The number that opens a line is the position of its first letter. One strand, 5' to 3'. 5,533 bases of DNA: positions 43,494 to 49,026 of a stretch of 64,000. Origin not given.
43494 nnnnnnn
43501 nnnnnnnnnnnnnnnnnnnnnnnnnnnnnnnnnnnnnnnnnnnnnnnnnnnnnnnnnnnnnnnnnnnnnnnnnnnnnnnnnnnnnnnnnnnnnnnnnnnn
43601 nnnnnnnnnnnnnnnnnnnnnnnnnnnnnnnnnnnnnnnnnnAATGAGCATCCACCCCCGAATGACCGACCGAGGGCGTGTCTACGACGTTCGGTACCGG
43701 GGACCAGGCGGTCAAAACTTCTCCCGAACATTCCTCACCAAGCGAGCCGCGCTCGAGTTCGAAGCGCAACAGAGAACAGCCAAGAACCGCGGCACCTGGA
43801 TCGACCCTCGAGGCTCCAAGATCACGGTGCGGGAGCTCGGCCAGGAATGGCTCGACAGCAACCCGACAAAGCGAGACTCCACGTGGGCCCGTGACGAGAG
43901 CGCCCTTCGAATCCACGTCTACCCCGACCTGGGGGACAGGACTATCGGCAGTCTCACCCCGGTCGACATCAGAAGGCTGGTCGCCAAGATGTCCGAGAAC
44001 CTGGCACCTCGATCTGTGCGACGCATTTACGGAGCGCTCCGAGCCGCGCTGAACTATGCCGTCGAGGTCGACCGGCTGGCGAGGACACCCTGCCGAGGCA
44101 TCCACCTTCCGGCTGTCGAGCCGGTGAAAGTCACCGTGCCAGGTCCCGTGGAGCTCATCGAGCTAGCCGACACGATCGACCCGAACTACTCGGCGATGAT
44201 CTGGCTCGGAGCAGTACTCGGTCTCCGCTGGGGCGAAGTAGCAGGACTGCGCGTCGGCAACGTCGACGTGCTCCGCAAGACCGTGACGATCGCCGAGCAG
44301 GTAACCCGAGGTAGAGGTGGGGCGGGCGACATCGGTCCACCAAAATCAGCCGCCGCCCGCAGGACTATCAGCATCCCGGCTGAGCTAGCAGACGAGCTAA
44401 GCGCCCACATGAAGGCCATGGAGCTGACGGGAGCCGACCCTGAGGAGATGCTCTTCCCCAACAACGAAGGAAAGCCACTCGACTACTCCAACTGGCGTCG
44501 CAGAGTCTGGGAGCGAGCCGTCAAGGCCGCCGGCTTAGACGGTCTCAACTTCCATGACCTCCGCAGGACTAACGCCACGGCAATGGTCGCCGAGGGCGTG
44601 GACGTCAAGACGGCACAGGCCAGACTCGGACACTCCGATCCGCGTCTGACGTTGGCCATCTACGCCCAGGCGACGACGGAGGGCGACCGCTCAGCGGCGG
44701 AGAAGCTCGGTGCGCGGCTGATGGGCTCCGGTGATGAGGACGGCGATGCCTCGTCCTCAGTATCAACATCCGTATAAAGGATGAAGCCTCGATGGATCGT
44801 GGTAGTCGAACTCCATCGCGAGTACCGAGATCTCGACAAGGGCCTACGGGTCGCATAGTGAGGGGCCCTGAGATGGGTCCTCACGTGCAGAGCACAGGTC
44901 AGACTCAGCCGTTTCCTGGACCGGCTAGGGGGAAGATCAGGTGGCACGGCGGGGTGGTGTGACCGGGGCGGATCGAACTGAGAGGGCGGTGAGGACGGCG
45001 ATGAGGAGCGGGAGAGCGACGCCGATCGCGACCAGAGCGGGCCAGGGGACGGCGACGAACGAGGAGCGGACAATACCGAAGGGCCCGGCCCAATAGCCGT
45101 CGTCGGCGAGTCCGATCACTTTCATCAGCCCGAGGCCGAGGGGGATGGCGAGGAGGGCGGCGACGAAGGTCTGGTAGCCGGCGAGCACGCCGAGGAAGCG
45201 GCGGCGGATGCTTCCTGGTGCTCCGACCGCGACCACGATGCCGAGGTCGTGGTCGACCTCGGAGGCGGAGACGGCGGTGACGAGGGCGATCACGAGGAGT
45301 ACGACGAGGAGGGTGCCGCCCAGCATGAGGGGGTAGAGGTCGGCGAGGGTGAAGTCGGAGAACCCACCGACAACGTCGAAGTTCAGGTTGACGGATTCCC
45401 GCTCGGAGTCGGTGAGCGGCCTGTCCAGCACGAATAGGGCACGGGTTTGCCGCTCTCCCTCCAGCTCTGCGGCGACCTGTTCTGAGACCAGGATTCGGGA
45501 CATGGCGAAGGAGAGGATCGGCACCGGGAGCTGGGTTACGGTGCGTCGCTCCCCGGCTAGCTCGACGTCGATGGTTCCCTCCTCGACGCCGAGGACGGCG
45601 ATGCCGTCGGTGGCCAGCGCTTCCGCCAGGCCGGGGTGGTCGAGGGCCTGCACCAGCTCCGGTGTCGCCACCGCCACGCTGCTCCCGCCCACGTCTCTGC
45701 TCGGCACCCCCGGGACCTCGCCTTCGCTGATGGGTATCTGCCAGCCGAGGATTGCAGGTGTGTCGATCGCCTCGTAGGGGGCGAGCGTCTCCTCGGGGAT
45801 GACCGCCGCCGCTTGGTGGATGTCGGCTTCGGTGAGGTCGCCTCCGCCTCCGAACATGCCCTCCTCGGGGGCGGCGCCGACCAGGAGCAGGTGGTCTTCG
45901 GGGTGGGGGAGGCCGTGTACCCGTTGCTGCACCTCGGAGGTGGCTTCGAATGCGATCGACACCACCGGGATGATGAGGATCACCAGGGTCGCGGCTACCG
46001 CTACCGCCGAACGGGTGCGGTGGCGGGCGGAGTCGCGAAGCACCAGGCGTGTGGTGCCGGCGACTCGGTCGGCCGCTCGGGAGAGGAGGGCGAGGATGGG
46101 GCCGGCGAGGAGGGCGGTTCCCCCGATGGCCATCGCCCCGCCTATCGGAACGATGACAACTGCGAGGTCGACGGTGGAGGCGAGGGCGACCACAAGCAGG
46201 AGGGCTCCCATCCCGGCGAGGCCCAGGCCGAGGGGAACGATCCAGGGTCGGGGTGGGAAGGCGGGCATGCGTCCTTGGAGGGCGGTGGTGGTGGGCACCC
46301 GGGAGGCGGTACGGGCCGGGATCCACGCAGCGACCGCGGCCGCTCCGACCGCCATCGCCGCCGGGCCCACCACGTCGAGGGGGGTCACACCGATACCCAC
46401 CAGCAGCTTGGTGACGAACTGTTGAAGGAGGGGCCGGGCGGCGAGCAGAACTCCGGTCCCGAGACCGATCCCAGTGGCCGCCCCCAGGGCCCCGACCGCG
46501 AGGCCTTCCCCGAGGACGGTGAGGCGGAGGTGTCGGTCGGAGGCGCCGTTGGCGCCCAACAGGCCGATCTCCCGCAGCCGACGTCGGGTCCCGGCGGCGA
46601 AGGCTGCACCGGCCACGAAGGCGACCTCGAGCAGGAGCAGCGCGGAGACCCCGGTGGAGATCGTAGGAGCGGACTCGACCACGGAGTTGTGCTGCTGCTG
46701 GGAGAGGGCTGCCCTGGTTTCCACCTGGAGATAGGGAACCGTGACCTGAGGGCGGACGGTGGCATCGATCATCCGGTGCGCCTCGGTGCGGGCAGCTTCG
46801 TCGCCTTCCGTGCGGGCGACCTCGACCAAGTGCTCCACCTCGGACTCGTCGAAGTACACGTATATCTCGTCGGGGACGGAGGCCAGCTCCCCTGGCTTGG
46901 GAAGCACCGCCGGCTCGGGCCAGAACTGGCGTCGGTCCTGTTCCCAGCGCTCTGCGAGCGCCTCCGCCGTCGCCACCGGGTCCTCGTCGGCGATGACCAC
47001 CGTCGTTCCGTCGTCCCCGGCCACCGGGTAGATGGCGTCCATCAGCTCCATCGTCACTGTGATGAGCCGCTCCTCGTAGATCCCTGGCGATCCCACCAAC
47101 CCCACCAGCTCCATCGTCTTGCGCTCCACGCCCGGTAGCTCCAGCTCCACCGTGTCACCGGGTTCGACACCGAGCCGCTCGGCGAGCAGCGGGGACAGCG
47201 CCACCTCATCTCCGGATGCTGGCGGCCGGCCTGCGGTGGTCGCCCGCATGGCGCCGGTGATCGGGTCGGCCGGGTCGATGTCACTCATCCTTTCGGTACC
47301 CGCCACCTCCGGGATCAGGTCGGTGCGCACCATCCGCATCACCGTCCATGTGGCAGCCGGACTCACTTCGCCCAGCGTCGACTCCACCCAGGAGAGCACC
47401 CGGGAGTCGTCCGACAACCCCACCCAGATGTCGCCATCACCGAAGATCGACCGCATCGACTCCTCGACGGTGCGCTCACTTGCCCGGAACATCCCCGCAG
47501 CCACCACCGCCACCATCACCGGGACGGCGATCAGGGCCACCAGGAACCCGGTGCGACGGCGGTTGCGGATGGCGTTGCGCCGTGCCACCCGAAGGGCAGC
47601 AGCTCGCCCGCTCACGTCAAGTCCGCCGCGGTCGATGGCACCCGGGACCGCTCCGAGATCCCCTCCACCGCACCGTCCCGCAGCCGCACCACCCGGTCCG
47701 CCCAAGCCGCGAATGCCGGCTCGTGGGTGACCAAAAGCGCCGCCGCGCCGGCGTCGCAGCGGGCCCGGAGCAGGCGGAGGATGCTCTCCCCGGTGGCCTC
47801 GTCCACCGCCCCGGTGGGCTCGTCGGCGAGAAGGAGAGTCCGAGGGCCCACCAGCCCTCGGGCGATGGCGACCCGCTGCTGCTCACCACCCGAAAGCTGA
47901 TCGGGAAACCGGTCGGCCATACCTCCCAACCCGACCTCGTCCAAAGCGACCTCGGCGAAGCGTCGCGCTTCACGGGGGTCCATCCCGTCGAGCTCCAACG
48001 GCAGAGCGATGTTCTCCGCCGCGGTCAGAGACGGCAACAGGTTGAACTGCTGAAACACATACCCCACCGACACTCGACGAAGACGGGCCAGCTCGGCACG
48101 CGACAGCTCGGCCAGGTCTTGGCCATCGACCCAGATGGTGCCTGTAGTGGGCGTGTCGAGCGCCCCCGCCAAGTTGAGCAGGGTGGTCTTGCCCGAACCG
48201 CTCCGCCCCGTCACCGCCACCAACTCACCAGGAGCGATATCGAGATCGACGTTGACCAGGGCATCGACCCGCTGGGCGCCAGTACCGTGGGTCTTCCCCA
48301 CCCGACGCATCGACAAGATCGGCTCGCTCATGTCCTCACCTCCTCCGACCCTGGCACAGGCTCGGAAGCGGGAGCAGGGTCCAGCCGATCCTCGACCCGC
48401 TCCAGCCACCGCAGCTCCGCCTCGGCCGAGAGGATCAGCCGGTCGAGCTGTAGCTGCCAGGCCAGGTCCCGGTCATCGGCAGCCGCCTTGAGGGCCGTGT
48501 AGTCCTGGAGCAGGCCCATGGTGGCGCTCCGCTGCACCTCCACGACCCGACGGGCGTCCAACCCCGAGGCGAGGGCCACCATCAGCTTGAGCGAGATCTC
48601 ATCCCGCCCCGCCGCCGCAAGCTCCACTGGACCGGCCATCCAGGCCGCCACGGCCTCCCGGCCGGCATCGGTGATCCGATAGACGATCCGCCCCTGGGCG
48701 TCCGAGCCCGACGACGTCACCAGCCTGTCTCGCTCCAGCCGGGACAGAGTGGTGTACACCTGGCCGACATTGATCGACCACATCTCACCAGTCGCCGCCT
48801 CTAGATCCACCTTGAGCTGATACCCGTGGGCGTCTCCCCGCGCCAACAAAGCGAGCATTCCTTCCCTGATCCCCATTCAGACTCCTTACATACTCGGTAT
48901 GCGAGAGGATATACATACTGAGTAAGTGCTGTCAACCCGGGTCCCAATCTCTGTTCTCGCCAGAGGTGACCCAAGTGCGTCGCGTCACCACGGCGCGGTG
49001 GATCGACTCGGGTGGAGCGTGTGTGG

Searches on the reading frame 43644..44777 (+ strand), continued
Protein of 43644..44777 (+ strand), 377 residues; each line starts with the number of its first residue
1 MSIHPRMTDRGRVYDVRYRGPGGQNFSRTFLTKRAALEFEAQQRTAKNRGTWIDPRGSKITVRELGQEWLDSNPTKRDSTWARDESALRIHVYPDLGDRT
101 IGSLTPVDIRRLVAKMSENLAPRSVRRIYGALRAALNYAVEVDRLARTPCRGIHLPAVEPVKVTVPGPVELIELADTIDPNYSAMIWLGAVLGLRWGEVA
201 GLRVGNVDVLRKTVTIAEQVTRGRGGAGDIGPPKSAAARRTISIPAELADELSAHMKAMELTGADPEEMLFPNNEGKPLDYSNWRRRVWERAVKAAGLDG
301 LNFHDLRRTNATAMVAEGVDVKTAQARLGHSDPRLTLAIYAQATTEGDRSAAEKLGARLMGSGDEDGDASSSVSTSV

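Call 97: find_encoding_contigs(protein=P0061, flank=10000, max_places=1)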
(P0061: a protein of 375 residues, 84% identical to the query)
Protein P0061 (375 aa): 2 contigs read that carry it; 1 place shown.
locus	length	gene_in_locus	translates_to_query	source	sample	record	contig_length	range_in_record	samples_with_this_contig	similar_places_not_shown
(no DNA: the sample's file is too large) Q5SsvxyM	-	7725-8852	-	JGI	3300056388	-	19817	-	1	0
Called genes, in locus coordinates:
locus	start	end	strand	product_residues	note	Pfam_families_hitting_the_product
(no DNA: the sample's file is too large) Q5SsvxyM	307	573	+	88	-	PF12728:HTH_17 (weak)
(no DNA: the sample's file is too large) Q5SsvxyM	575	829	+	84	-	PF12728:HTH_17 (weak)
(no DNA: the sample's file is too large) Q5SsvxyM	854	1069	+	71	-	PF04255:DUF433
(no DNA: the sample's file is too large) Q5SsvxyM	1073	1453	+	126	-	-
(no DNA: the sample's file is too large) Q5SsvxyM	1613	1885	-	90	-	-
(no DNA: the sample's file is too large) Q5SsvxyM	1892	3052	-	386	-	-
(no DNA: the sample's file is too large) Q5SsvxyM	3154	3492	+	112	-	-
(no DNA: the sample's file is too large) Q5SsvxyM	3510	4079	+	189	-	PF08808:RES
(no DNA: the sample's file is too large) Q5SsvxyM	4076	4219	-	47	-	-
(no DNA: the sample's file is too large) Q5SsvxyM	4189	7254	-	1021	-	PF08751:TrwC, PF13245:AAA_19, PF13604:AAA_30, PF01443:Viral_helicase1 (faint), PF13401:AAA_22 (faint)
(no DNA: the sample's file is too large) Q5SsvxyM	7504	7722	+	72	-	PF12728:HTH_17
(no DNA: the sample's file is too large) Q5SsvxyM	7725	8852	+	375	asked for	PF22022:Phage_int_M, PF00589:Phage_integrase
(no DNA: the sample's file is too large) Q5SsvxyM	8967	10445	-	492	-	PF00072:Response_reg, PF00989:PAS, PF08448:PAS_4, PF13188:PAS_8, PF13426:PAS_9, PF08447:PAS_3 (weak), PF00512:HisKA, PF02518:HATPase_c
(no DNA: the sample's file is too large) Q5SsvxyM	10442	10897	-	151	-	PF00072:Response_reg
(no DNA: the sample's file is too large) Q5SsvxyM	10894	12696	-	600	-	PF00672:HAMP, PF05816:TelA (faint), PF00512:HisKA, PF02518:HATPase_c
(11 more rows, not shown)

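Call 107: predict_structure(alignment_id=A6)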
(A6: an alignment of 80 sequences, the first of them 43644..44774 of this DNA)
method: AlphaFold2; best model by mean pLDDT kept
length: 377 residues; sequences in the alignment: 80
mean_pLDDT: 84.7   pTM: 0.68
mean pLDDT of the five models: 84.7, 84.6, 83.3, 82.2, 81.7
residues with pLDDT >= 90: 200; 70-90: 127; 50-70: 27; < 50: 23
segments of 3 or more residues with pLDDT < 50: 336-338, 340-343, 363-377
pLDDT, mean of each block of 10 residues (from residue 1): 89 86 74 90 75 63 93 82 92 94 90 95 94 93 83 89 86 96 96 94 95 94 74 83 95 95 93 90 92 94 91 86 82 50 68 90 44 35
secondary structure, 60 per line:
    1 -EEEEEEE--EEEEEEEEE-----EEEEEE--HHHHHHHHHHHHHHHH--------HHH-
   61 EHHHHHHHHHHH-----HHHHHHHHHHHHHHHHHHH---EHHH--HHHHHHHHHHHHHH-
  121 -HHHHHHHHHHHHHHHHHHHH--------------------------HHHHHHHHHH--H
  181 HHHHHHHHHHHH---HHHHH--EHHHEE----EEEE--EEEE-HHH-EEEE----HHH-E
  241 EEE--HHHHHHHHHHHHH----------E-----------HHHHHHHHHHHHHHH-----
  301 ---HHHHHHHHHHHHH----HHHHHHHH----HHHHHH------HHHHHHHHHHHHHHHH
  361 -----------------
elements in order: E2-8 E11-19 E25-30 H33-48 H62-72 H78-96 H106-119 H122-141 H168-177 H180-192 H196-200 E213-216 E219-222 E228-231 E240-243 H246-258 H281-295 H304-316 H321-328 H333-338 H345-360

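Call 109: search_protein_families(library=padloc, proteins=[L021:4304-5797:-, L019:834-1994:+, L019:299-820:+], max_evalue=0.001)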
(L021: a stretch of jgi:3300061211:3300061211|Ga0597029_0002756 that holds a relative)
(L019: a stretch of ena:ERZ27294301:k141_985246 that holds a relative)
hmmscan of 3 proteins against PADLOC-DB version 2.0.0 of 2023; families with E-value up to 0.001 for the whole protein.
L021:4304-5797:- (498 aa): 59 families (the best 25 are shown)
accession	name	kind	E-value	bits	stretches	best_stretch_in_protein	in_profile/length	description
PDLC03761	RT_UG23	-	1.7e-129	430.5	1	8-496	4-487/489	DRT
PDLC03771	RT_UG32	-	8.3e-89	296.6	1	8-496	30-509/521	DRT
PDLC03759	RT_UG21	-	2.9e-78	261.8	1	8-464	4-473/503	DRT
PDLC03758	RT_UG20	-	2.7e-48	163.3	2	41-280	44-276/511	DRT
PDLC03783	Drt8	-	5.4e-48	162.6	1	36-478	29-478/493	DRT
PDLC03756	RT_UG19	-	3e-46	156.7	1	10-434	11-428/562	DRT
PDLC03772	RT_UG33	-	4.1e-43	146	1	28-489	25-474/490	DRT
PDLC03760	RT_UG22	-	4.3e-43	146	1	8-471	8-459/476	DRT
PDLC03786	RT_UG9_small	-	3.2e-39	133.2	1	27-410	28-438/541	DRT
PDLC03785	RT_UG9_large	-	4.6e-38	129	1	6-286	240-512/772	DRT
PDLC03749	RT_UG13a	-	4e-32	109.9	1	11-377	22-404/589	DRT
PDLC01136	RT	-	4.9e-23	79.9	1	11-272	11-245/263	RT (reverse transcriptase)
PDLC03773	RT_UG34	-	1.4e-22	78.3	1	49-305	56-317/512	DRT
PDLC03750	RT_UG13b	-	1.3e-21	75.2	1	117-278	123-294/430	DRT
PDLC03753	Drt5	-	7.9e-18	62.8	1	62-284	52-266/482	DRT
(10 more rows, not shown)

L019:834-1994:+ (387 aa): 0 families

L019:299-820:+ (174 aa): 0 families

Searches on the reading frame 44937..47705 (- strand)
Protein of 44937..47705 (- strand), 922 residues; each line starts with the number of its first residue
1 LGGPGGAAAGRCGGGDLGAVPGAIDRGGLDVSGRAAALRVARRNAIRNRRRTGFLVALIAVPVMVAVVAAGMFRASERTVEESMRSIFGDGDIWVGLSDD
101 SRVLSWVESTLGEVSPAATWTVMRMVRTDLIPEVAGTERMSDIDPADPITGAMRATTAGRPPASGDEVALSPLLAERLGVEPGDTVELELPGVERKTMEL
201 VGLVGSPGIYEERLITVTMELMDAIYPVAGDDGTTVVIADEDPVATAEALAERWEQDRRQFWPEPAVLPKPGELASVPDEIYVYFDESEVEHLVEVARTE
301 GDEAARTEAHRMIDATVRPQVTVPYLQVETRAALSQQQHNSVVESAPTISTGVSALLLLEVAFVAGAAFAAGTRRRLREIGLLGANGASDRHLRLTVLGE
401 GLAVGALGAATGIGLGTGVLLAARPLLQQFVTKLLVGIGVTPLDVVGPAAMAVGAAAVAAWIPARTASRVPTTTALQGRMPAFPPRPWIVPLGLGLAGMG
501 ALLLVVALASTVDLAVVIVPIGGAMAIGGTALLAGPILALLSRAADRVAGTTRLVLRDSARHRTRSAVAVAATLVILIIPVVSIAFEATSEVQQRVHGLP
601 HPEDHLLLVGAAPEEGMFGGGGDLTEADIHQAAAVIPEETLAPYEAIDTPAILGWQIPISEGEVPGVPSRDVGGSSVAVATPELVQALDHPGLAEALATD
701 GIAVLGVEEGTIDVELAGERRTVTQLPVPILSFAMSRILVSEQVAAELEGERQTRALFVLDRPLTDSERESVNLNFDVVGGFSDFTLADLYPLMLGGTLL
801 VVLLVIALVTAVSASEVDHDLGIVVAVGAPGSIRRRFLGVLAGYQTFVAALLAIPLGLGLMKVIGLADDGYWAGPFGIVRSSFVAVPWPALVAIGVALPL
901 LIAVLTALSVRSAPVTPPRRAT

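Call 8: search_protein_families(library=pfam, proteins=[window:44937-47705:-], max_evalue=0.01)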
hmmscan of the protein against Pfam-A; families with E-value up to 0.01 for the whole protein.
window:44937-47705:- (922 aa): 1 family
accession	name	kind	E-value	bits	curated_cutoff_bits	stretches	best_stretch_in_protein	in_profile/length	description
PF02687.27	FtsX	-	7e-14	52.4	25.5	2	353-470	3-118/120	FtsX-like permease C-terminal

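Call 37: search_protein_families(library=padloc, proteins=[window:44937-47705:-], max_evalue=0.01)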
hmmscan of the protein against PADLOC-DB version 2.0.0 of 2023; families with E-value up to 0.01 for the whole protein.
window:44937-47705:- (922 aa): 1 family
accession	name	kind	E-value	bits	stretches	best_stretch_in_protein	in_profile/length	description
PDLC01990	CARF_m8--CARF_Beta-galactosidase_LolE_TM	-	4e-05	19.1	1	266-473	1333-1531/1791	-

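Call 38: search_protein_families(library=ncbifam, proteins=[window:44937-47705:-], max_evalue=0.01)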
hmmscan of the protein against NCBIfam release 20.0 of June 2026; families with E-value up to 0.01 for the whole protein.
window:44937-47705:- (922 aa): 1 family
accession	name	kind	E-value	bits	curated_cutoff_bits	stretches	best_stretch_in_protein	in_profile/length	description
TIGR03434.1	ADOP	subfamily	1.9e-11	42.8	622.3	1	277-477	611-801/803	ADOP family duplicated permease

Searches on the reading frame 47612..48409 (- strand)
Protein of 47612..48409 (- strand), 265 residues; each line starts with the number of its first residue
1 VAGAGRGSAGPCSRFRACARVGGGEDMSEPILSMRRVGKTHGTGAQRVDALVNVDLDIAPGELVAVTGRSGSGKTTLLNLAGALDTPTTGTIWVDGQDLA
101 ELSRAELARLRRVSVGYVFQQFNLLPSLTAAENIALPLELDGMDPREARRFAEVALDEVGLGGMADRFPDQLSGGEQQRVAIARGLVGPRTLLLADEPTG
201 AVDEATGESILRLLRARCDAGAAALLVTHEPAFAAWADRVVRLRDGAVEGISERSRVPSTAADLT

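Call 8: search_protein_families(library=pfam, proteins=[window:47612-48409:-], max_evalue=0.01)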
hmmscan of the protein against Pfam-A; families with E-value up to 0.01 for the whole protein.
window:47612-48409:- (265 aa): 5 families
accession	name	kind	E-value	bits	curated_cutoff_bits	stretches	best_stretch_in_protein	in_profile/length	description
PF00005.33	ABC_tran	-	1.1e-34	120.4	25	1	52-199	2-136/137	ABC transporter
PF13191.12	AAA_16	-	0.0014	19.6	32.6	1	60-154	24-119/167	AAA ATPase domain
PF13555.12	AAA_29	-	0.0018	18.4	27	1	55-78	16-39/61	P-loop containing region of AAA domain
PF02463.25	SMC_N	-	0.0036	17.2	40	0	169-244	134-212/220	RecF/RecN/SMC N terminal domain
PF13481.12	AAA_25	-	0.0089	16.1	27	0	57-78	29-50/195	AAA domain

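Call 37: search_protein_families(library=padloc, proteins=[window:47612-48409:-], max_evalue=0.01)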
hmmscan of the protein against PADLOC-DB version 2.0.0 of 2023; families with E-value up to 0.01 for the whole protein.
window:47612-48409:- (265 aa): 4 families
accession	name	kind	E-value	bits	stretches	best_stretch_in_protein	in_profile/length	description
PDLC04135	mad3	-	1.2e-29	102.1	2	159-253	249-346/374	mads_3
PDLC04140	mad8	-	1.7e-10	38.9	1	48-231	14-234/314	mads_8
PDLC02914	ATPase-Toprim_I-B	-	4.2e-05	20.9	0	52-81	16-45/443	-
PDLC04164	AriA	-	0.00046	17.8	0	170-245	170-249/253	-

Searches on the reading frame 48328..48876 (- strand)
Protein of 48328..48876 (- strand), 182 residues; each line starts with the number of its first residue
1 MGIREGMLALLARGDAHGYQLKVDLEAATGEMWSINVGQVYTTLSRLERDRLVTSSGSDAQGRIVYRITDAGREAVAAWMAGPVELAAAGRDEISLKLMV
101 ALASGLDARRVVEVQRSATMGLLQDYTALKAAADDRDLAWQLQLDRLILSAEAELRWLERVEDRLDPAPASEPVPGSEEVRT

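Call 8: search_protein_families(library=pfam, proteins=[window:48328-48876:-], max_evalue=0.01)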
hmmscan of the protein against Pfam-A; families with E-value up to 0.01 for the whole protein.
window:48328-48876:- (182 aa): 3 families
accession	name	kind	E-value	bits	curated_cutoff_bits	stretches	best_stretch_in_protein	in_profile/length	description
PF03551.20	PadR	-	1.2e-17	64.1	27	1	7-77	1-74/75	Transcriptional regulator PadR-like family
PF10400.15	Vir_act_alpha_C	-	4.1e-08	34.2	22.4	1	91-166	2-78/78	Virulence activator alpha C-term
PF04458.17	DUF505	-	0.00045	19.2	28.7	1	26-80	353-407/622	Protein of unknown function (DUF505)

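Call 37: search_protein_families(library=padloc, proteins=[window:48328-48876:-], max_evalue=0.01)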
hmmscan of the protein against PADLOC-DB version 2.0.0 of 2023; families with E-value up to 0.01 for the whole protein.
window:48328-48876:- (182 aa): 0 families
